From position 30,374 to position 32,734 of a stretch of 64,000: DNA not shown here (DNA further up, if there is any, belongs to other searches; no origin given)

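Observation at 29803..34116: Methyltransferase + TPR/GT41 glycosyltransferase pair inserted between the alpha and beta genes of a two-subunit Fe-S hydro-lyase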

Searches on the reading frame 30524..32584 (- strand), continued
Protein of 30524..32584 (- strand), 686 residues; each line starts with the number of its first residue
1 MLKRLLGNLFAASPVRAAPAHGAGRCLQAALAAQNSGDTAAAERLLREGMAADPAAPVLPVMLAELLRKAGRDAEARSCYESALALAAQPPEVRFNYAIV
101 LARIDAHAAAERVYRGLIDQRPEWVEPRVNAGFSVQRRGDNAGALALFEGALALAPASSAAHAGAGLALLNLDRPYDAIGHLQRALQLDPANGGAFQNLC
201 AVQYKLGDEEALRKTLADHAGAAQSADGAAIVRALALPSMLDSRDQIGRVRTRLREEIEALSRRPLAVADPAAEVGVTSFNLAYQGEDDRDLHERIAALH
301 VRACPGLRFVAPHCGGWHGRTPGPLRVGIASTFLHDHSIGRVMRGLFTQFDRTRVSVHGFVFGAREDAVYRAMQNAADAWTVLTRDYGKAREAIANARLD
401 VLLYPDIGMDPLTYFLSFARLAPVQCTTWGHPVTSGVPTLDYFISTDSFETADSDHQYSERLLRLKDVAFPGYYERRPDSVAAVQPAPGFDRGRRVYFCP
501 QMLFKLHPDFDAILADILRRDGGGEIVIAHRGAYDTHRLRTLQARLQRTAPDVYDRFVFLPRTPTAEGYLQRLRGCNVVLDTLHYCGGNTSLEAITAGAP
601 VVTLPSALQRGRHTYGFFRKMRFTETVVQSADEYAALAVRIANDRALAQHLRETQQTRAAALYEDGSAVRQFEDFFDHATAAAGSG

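Call 62: find_encoding_contigs(protein=P0043, flank=7000, max_places=1)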
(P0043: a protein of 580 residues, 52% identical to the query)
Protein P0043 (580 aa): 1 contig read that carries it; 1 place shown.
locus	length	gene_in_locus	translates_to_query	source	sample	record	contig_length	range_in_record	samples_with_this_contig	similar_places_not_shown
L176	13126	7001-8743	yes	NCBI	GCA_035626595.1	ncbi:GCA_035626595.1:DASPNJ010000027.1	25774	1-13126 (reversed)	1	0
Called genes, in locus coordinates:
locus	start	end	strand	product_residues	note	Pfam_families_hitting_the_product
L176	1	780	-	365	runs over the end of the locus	PF02746:MR_MLE_N, PF13378:MR_MLE_C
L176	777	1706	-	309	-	PF02558:ApbA, PF08546:ApbA_C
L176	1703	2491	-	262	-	PF02754:CCG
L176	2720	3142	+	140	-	PF07963:N_methyl, PF00114:Pilin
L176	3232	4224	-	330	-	PF13365:Trypsin_2, PF00595:PDZ (weak), PF13180:PDZ_2, PF17820:PDZ_6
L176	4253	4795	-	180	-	PF03449:GreA_GreB_N, PF01272:GreA_GreB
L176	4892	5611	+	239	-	PF09339:HTH_IclR, PF01614:IclR_C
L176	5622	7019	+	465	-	PF00929:RNase_T, PF27096:UvrC_M, PF27115:Cho_C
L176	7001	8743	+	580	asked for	PF14559:TPR_19 (weak), PF13844:Glyco_transf_41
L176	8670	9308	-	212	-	PF00857:Isochorismatase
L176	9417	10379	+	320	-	PF03401:TctC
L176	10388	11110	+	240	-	PF00596:Aldolase_II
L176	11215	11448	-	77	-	PF12091:DUF3567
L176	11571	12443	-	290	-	PF00892:EamA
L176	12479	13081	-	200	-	PF02775:TPP_enzyme_C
